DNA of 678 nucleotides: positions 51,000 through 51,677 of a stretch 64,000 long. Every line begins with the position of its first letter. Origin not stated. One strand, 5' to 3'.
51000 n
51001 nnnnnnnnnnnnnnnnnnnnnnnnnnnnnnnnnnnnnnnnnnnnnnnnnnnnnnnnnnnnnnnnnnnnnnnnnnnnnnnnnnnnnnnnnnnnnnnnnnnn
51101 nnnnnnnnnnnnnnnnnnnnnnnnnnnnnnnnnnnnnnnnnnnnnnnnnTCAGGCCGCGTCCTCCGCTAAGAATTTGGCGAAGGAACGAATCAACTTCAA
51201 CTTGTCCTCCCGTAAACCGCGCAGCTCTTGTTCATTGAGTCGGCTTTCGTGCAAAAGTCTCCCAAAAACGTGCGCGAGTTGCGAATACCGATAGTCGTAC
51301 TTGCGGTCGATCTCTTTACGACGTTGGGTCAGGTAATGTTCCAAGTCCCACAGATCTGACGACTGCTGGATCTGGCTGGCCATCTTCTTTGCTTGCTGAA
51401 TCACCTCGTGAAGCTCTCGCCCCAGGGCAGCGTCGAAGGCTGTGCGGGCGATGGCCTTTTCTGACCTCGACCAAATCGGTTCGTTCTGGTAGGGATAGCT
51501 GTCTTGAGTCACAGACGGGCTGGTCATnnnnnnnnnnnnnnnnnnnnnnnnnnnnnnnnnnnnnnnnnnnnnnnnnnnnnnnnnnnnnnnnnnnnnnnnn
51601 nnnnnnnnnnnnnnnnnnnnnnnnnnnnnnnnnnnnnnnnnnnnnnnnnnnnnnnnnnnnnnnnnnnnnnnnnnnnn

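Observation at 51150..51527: Fluorescence-recovery-protein (FRP) family homologue in a non-phototrophic context, next to an integrase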

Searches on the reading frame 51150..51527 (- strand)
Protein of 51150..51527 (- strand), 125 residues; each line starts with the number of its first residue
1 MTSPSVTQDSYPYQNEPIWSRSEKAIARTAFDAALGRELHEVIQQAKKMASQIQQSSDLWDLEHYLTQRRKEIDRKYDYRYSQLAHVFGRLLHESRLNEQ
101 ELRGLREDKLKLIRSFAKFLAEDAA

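Call 3: search_protein_families(library=pfam, proteins=[window:51150-51527:-], max_evalue=0.01)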
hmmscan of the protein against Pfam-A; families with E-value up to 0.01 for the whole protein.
window:51150-51527:- (125 aa): 1 family
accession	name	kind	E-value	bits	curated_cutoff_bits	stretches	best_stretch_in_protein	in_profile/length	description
PF18032.6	FRP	-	9.2e-21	74.6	26.6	1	19-116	1-98/99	Photoprotection regulator fluorescence recovery protein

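Call 4: search_protein_families(library=ncbifam, proteins=[window:51150-51527:-], max_evalue=0.01)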
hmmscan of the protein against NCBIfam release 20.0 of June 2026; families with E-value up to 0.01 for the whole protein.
window:51150-51527:- (125 aa): 0 families

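Call 5: search_solved_structures(query=window:51150-51527:-, max_evalue=1, show_alignments=3)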
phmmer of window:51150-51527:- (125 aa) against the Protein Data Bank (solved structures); distinct sequences matched with E-value up to 1: 19.
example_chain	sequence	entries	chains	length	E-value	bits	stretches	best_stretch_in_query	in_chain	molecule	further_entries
8ag8_A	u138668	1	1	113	3.2e-26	95.3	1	13-117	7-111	Fluorescence Recovery-like protein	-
5tz0_A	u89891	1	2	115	3.8e-21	78.9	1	14-117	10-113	Fluorescence Recovery Protein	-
4jdx_A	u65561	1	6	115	9.2e-16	61.6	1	16-118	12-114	Slr1964 protein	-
4jdq_A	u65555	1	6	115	2.4e-15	60.2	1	16-118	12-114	Slr1964 protein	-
6xyw_Bd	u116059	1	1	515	0.21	15.3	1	56-112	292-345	At1g64880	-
5wbh_A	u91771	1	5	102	0.3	14.8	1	19-69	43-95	Serine/threonine-protein kinase mTOR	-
9ngt_C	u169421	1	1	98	0.32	14.7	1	19-69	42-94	Serine/threonine-protein kinase mTOR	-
4drh_B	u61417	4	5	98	0.32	14.7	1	19-69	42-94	Serine/threonine-protein kinase mTOR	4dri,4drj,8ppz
9dbo_C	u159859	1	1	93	0.33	14.7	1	19-69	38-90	Serine/threonine-protein kinase mTOR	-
9dl0_G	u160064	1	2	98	0.33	14.7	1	19-69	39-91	Serine/threonine-protein kinase mTOR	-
1aue_A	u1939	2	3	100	0.34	14.6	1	19-69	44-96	FKBP-RAPAMYCIN ASSOCIATED PROTEIN | FKBP12-rapamycin complex-associated protein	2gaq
9piu_D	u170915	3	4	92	0.38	14.5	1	19-69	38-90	Serine/threonine-protein kinase mTOR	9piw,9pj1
5gpg_B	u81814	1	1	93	0.38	14.5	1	19-69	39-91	Serine/threonine-protein kinase mTOR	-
1nsg_B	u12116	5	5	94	0.39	14.4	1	19-69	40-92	FKBP-RAPAMYCIN ASSOCIATED PROTEIN (FRAP) | FRAP | Serine/threonine-protein kinase mTOR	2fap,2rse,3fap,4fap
1fap_B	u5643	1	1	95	0.4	14.4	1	19-69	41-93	FRAP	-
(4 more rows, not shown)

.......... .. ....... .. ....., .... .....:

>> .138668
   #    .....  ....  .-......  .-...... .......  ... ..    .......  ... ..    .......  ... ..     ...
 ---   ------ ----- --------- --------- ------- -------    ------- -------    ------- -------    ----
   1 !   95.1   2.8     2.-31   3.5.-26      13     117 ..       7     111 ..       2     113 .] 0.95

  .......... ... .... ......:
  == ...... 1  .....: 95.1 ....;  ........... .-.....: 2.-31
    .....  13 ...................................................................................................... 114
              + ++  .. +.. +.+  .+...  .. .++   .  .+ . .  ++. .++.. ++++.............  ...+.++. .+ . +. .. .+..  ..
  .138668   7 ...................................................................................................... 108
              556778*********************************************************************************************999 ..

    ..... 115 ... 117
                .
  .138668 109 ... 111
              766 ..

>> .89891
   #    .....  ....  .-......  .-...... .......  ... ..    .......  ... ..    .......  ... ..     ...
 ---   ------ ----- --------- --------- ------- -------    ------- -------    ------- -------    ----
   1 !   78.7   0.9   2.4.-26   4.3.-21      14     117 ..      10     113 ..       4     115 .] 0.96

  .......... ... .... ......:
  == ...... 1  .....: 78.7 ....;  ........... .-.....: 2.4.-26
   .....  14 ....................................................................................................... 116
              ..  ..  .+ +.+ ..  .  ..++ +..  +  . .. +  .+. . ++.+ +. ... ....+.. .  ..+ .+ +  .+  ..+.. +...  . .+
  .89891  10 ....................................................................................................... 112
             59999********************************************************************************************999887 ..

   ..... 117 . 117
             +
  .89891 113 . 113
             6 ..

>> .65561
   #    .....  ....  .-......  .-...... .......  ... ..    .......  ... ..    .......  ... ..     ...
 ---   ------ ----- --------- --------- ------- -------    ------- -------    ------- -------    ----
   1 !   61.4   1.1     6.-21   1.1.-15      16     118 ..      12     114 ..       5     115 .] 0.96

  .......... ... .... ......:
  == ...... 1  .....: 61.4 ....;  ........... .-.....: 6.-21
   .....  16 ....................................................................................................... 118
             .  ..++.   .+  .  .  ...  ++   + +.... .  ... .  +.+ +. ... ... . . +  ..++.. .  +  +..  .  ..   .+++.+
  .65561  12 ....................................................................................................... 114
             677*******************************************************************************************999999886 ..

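Call 10: find_homologous_proteins(query=window:51150-51527:-)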
Query window:51150-51527:- (125 aa): 4145 proteins with E <= 0.001 among 4157 candidates; the best 120 are listed.
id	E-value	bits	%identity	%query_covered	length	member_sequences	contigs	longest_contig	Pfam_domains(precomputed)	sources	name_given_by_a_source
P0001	6.6e-75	267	100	100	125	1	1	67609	PF18032.7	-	-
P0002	1.6e-70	253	94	100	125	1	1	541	PF18032.7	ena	-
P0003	2.7e-70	252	94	100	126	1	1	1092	PF18032.7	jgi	-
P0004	1.1e-69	250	94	100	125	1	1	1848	PF18032.7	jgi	-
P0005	1.8e-69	249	94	100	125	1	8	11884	PF18032.7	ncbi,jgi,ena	jgi:Photoprotection regulator fluorescence recovery protein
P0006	4.8e-69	248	94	100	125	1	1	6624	PF18032.7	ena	-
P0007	5.4e-69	248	94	100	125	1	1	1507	PF18032.7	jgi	jgi:hypothetical protein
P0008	5.7e-69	248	94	100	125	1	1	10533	PF18032.7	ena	-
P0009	8.0e-69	247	94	100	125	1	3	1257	PF18032.7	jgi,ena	jgi:hypothetical protein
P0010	8.5e-69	247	91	100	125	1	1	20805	PF18032.7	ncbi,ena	-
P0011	1.5e-68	246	94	100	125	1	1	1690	PF18032.7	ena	-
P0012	1.6e-68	246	94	100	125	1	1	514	PF18032.7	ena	-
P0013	1.6e-68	246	94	100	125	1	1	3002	PF18032.7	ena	-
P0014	1.7e-68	246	92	100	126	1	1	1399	PF18032.7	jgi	jgi:hypothetical protein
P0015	2.1e-68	246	93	100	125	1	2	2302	PF18032.7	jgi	jgi:hypothetical protein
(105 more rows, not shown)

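Call 22: search_protein_representatives(protein=window:51150-51527:-)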
Query: 125 residues. Proteins with E-value up to 0.001 (for the whole library): 927; up to 1e-10: 471; up to 1e-30: 21. The best 150 are listed.
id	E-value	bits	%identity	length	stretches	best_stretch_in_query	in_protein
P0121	1.3e-44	167.4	85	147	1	5-98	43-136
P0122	4.0e-44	165.8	84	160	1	27-122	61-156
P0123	5.0e-43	162.3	67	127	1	10-125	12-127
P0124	1.7e-40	154.2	77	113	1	1-107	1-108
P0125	2.0e-40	153.9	89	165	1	41-125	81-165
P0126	2.0e-39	150.7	59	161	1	3-125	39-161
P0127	3.7e-39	149.9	85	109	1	1-81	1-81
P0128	1.6e-38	147.8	69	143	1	5-108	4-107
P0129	2.2e-38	147.4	58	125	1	1-125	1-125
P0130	4.5e-36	139.9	79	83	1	1-82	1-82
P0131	6.0e-35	136.3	83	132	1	11-88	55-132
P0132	8.0e-35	135.9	69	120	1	28-120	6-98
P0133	1.2e-34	135.3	62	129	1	17-122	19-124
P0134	3.0e-34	134.0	56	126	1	3-124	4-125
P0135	7.0e-33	129.6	78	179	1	43-122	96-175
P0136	1.1e-32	129.0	73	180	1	1-92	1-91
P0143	1.2e-30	122.5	58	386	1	18-121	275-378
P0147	2.5e-30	121.4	58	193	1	10-117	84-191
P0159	4.5e-28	114.2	63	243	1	34-125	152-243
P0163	2.1e-27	112.0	81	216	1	27-94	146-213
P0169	2.4e-26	108.6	51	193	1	6-115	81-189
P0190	4.0e-24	101.4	62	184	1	8-85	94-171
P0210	6.8e-23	97.5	49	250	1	15-117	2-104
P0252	1.5e-20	89.9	49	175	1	19-116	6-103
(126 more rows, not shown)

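Call 24: search_protein_families(library=pfam, proteins=[P0143, P0159, P0163, P0210, P0147, P0169, P0135, P0136, P0190, P0252], max_evalue=0.01)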
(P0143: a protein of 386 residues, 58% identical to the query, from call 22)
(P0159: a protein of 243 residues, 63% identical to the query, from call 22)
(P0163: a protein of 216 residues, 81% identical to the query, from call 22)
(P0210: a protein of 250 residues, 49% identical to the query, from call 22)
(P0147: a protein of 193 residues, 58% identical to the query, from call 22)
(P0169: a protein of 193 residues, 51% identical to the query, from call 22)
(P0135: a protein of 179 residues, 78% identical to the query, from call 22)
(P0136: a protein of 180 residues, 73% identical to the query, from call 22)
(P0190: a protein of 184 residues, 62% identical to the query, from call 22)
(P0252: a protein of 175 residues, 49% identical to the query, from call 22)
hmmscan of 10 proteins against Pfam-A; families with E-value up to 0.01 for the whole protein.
P0143 (386 aa): 2 families
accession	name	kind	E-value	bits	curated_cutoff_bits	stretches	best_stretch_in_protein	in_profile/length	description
PF07929.16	PRiA4_ORF3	-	1.8e-61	207.3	26.6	1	7-173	2-172/173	Plasmid pRiA4b ORF-3-like protein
PF18032.6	FRP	-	3.5e-19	69.5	26.6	1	276-370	1-95/99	Photoprotection regulator fluorescence recovery protein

P0159 (243 aa): 2 families
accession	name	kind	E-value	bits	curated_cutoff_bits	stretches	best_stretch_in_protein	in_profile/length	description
PF18032.6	FRP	-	4.4e-11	43.5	26.6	1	165-234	29-98/99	Photoprotection regulator fluorescence recovery protein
PF00589.27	Phage_integrase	-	2.1e-07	31.3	27.1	1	4-38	22-56/172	Phage integrase family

P0163 (216 aa): 1 family
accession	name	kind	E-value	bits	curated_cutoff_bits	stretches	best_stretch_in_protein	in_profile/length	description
PF18032.6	FRP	-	1.6e-10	41.7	26.6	1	149-213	12-76/99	Photoprotection regulator fluorescence recovery protein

P0210 (250 aa): 2 families
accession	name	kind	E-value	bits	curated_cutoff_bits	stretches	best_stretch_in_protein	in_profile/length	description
PF18032.6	FRP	-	1.2e-21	77.4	26.6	1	6-104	1-99/99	Photoprotection regulator fluorescence recovery protein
PF11535.13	Calci_bind_CcbP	-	0.00036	21.4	21.5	1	158-245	6-104/105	Calcium binding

P0147 (193 aa): 1 family
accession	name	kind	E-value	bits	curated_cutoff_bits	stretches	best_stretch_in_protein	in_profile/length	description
PF18032.6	FRP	-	4.2e-20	72.5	26.6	1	93-191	1-99/99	Photoprotection regulator fluorescence recovery protein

P0169 (193 aa): 1 family
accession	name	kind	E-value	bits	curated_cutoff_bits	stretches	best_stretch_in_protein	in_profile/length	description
PF18032.6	FRP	-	1.5e-16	61.1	26.6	1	93-185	1-93/99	Photoprotection regulator fluorescence recovery protein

P0135 (179 aa): 1 family
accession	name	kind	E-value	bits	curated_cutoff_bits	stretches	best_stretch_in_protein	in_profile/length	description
PF18032.6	FRP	-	2.1e-12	47.7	26.6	1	97-169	26-98/99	Photoprotection regulator fluorescence recovery protein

P0136 (180 aa): 1 family
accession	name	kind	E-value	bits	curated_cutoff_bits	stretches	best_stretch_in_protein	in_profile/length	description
PF18032.6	FRP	-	1.4e-07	32.2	26.6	1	19-87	1-70/99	Photoprotection regulator fluorescence recovery protein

P0190 (184 aa): 1 family
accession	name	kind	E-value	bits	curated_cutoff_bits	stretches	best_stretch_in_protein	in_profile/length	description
PF18032.6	FRP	-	1.3e-10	42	26.6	1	105-169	1-65/99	Photoprotection regulator fluorescence recovery protein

P0252 (175 aa): 1 family
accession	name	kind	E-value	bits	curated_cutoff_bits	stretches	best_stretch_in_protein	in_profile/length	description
PF18032.6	FRP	-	4.4e-16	59.5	26.6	1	6-101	1-96/99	Photoprotection regulator fluorescence recovery protein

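Call 29: find_related_loci(query=A2, collection=genome_contigs, flank=8000)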
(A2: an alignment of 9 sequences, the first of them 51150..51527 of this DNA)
Query A2 (125 aa) in genome_contigs; peptide patterns used: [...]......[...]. (x = any residue, [..] = any of these).
394 stretches matched a pattern; 386 encode a relative of the query (tblastn E <= 1e-3); the best 80 are kept; 80 distinct loci.
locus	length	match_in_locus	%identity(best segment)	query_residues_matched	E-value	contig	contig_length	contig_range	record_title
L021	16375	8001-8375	94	1-125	1e-75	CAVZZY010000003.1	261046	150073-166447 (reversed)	MAG: uncultured Acidobacteriaceae bacterium isolate MFD05580.bin.1.81 genome assembly, contig: contig_21039, whole genom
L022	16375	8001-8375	91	1-125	6e-74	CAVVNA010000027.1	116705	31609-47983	MAG: uncultured Acidobacteriaceae bacterium isolate MFD09222.bin.3.45 genome assembly, contig: contig_60179, whole genom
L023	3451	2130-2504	90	1-125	1e-73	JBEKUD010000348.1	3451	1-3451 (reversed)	MAG: Candidatus Sulfotelmatobacter sp. isolate SPRUCE 573 SPRUCE_573_348, whole genome shotgun sequence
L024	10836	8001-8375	91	1-125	2e-73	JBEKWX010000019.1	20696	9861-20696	MAG: Terriglobales bacterium isolate SPRUCE 638 SPRUCE_638_19, whole genome shotgun sequence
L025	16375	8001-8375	90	1-125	2e-73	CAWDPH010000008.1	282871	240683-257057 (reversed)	MAG: uncultured Acidobacteriaceae bacterium isolate MFD09222.bin.1.150 genome assembly, contig: contig_48556, whole geno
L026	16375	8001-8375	90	1-125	5e-73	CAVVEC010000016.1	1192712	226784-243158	MAG: uncultured Acidobacteriota bacterium isolate MFD02248.bin.2.91 genome assembly, contig: contig_8784, whole genome s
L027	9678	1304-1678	86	1-125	1e-72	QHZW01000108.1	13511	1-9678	MAG: Acidobacteria bacterium isolate gp1 AA145 14_0929_05_20cm_scaffold_4054_curated, whole genome shotgun sequence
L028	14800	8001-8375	89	1-125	1e-72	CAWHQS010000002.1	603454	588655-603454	MAG: Terriglobia bacterium isolate MFD06714.bin.1.217 genome assembly, contig: contig_15321, whole genome shotgun sequen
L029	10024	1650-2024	89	1-125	2e-72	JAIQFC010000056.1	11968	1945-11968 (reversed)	MAG: Terriglobia bacterium isolate SRVP_7 SR-VP_26_10_2019_B_40cm_scaffold_5829, whole genome shotgun sequence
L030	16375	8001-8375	89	1-125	9e-72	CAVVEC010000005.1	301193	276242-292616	MAG: uncultured Acidobacteriota bacterium isolate MFD02248.bin.2.91 genome assembly, contig: contig_30761, whole genome 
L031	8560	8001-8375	88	1-125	7e-72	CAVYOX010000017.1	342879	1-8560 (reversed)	MAG: uncultured Acidobacteriaceae bacterium isolate MFD09222.bin.1.46 genome assembly, contig: contig_75748, whole genom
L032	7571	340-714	88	1-125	2e-71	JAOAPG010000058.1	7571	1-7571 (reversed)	MAG: Acidobacteriaceae bacterium isolate RYN_8 scaffold_1040447, whole genome shotgun sequence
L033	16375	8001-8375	86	1-125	3e-71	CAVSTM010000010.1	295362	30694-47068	MAG: uncultured Acidobacteriaceae bacterium isolate MFD09222.bin.2.113 genome assembly, contig: contig_39685, whole geno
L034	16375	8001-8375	87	1-125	1e-70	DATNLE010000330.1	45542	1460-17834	MAG TPA_asm: Candidatus Acidiferrales bacterium isolate SMAG_U11443 k141_510550, whole genome shotgun sequence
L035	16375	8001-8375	86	1-125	9e-71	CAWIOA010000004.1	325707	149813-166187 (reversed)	MAG: uncultured Acidobacteriaceae bacterium isolate MFD01476.bin.1.224 genome assembly, contig: contig_26778, whole geno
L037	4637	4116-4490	87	1-125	3e-70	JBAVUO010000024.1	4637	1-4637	MAG: Terriglobales bacterium isolate MFD02222_ilm_asm_bin20 k127_108350, whole genome shotgun sequence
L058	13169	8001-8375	75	1-125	4e-63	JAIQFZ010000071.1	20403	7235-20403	MAG: Terriglobia bacterium isolate SRVP_41 SRVP18_hole-7m-from-trench_1_20cm_scaffold_1461, whole genome shotgun sequenc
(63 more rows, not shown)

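Call 51: search_dna_similar(query=window:51150-51527:-, collection=plasmids, mode=protein, max_evalue=0.001, max_rows=25)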
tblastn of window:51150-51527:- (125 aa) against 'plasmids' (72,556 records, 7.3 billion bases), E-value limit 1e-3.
No match.

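Call 52: search_dna_similar(query=window:51150-51527:-, collection=phages, mode=protein, max_evalue=0.001, max_rows=15)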
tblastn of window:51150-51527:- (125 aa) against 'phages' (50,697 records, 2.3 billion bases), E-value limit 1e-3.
No match.

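Call 63: search_solved_structures(query=L037:3071-4327:+, max_evalue=0.00001, show_alignments=1)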
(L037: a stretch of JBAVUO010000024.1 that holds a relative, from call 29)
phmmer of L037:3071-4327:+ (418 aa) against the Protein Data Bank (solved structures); distinct sequences matched with E-value up to 0.00001: 5.
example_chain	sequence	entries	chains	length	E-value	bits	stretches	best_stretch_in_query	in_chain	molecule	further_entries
1a0p_A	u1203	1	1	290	4.1e-15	58.8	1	125-294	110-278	SITE-SPECIFIC RECOMBINASE XERD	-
5dcf_A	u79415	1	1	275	7.4e-15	57.9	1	134-294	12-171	Tyrosine recombinase XerD,DNA translocase FtsK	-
4a8e_A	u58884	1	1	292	4.8e-14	55.3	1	141-294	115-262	PROBABLE TYROSINE RECOMBINASE XERC-LIKE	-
9i5v_14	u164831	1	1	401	1.3e-09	40.6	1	71-294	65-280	Ribosome-associated translation inhibitor RaiA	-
5hxy_A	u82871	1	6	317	1.1e-08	37.7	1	39-294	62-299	Tyrosine recombinase XerA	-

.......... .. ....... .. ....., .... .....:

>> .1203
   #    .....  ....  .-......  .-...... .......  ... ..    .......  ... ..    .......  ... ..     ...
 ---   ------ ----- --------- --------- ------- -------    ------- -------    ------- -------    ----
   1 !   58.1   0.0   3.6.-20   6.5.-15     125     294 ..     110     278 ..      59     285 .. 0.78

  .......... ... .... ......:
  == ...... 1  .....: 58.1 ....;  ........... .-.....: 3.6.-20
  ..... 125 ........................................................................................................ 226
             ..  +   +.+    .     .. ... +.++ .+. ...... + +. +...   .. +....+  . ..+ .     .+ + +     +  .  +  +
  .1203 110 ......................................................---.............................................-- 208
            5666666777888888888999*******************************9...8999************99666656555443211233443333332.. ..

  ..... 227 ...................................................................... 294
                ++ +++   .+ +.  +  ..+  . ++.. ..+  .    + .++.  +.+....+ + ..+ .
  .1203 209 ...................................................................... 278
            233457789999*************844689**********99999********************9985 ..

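Call 69: search_protein_families(library=padloc, proteins=[window:51150-51527:-, L037:3071-4327:+], max_evalue=0.01)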
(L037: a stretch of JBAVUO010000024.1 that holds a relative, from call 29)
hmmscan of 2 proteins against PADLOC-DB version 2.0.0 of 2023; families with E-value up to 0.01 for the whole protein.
window:51150-51527:- (125 aa): 0 families

L037:3071-4327:+ (418 aa): 0 families

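Call 70: search_protein_families(library=phrogs, proteins=[window:51150-51527:-, L037:3071-4327:+], max_evalue=0.001)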
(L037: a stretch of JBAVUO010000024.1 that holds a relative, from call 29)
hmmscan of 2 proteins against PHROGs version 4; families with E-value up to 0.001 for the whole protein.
window:51150-51527:- (125 aa): 0 families

L037:3071-4327:+ (418 aa): 4 families
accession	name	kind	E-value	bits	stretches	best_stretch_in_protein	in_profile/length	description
phrog_1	-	integration and excision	5.9e-35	122.6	1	33-294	183-433/611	integrase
phrog_216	-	integration and excision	1.7e-30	107.2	1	126-310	56-238/301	integrase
phrog_23271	-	unknown function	3.7e-05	24.6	1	254-308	8-62/67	-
phrog_7269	-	integration and excision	0.00057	20.8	1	240-299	14-72/89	integrase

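Call 71: search_protein_families(library=pfam, proteins=[L037:3071-4327:+, L058:6725-8212:+], max_evalue=0.01)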
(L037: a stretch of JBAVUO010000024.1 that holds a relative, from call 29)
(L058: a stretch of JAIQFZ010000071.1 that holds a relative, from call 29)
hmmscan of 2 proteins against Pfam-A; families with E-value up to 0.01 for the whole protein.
L037:3071-4327:+ (418 aa): 3 families
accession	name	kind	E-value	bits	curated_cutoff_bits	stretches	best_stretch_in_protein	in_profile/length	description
PF00589.27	Phage_integrase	-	2.7e-25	89.6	27.1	1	125-294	2-166/172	Phage integrase family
PF13102.12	Phage_int_SAM_5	-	0.00091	20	22.3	1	30-105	15-92/98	Phage integrase SAM-like domain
PF02899.23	Phage_int_SAM_1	-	0.0099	16.6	22.3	0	33-96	15-80/83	Phage integrase, N-terminal SAM-like domain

L058:6725-8212:+ (495 aa): 4 families
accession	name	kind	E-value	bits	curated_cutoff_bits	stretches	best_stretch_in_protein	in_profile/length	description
PF00589.27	Phage_integrase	-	3.5e-25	89.2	27.1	1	201-370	2-166/172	Phage integrase family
PF13102.12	Phage_int_SAM_5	-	0.0003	21.5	22.3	1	105-181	14-92/98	Phage integrase SAM-like domain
PF13495.12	Phage_int_SAM_4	-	0.0041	17.9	27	1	109-166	15-73/85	Phage integrase, N-terminal SAM-like domain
PF02899.23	Phage_int_SAM_1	-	0.0093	16.7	22.3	0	109-173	15-81/83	Phage integrase, N-terminal SAM-like domain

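Call 82: find_homologous_proteins(query=P0143, max_evalue=1e-10)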
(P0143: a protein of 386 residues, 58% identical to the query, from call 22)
Query P0143 (386 aa): 1143 proteins with E <= 1e-10 among 4390 candidates; the best 120 are listed.
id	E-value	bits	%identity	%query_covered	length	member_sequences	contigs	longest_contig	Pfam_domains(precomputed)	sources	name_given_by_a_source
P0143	9.3e-260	879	100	100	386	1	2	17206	PF18032.7,PF07929.17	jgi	jgi:hypothetical protein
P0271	2.6e-165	568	67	100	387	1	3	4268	PF18032.7,PF07929.17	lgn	-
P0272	3.8e-156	538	65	99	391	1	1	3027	PF18032.7,PF07929.17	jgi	jgi:hypothetical protein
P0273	2.5e-147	509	62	99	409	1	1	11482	PF18032.7,PF07929.17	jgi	jgi:Plasmid pRiA4b ORF-3-like protein/Photoprotection regulator fluorescence recovery protein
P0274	5.7e-85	304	57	64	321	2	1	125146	PF07929.17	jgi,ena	jgi:hypothetical protein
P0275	6.0e-77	277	55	62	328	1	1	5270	PF07929.17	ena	-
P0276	3.6e-76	275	67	46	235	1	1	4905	PF07929.17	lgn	-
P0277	8.2e-76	274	55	62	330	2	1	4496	PF07929.17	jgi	-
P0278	7.5e-74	267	52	62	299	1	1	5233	PF07929.17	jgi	jgi:pRiA4b ORF-3-like protein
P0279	1.5e-73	266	50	62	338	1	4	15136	PF07929.17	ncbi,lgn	-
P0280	2.7e-73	265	53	62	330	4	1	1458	PF07929.17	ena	-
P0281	3.2e-73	265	55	62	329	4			PF07929.17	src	-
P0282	1.6e-71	259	52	62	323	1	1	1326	PF07929.17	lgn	-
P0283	1.8e-71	259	51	62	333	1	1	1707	PF07929.17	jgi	jgi:hypothetical protein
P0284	3.9e-71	258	50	62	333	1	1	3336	PF07929.17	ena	-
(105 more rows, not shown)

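Call 84: find_encoding_contigs(protein=P0143, flank=6000, max_places=3)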
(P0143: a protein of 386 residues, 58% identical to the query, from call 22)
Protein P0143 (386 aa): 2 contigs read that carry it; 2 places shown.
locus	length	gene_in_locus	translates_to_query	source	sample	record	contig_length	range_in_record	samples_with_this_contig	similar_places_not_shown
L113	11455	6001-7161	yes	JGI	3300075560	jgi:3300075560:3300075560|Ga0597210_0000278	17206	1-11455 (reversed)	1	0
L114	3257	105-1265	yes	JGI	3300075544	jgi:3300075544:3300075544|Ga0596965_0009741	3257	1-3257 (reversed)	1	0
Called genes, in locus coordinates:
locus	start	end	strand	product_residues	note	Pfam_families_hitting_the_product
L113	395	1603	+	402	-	PF13506:Glyco_transf_21, PF00535:Glycos_transf_2, PF13641:Glyco_tranf_2_3, PF13632:Glyco_trans_2_3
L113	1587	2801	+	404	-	PF13506:Glyco_transf_21, PF00535:Glycos_transf_2, PF13641:Glyco_tranf_2_3, PF13632:Glyco_trans_2_3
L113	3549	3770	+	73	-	PF05593:RHS_repeat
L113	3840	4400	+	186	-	-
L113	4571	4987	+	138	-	-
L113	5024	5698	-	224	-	PF05721:PhyH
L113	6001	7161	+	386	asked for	PF07929:PRiA4_ORF3, PF18032:FRP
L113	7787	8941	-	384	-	PF00296:Bac_luciferase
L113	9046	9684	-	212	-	PF13628:DUF4142, PF03713:DUF305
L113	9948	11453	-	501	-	?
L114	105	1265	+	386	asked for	PF07929:PRiA4_ORF3, PF18032:FRP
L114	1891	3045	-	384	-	PF00296:Bac_luciferase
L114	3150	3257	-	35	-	?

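Call 85: find_encoding_contigs(protein=P0273, flank=6000, max_places=3)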
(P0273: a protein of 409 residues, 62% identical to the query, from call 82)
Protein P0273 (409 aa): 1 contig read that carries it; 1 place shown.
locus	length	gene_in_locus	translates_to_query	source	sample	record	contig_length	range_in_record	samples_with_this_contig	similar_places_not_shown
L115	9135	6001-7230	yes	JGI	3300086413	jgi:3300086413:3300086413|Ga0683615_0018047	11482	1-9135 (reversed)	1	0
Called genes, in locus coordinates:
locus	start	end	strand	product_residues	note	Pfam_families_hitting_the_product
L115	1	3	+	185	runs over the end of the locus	-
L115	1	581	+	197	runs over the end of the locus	-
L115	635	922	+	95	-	-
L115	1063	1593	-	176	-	-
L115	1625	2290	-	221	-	-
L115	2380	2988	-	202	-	-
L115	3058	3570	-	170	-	-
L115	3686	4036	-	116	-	-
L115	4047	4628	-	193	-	-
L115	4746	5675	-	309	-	PF00589:Phage_integrase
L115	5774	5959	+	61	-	-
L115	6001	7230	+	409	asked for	PF07929:PRiA4_ORF3, PF18032:FRP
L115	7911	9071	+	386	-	PF02562:PhoH, PF13604:AAA_30, PF13245:AAA_19 (weak)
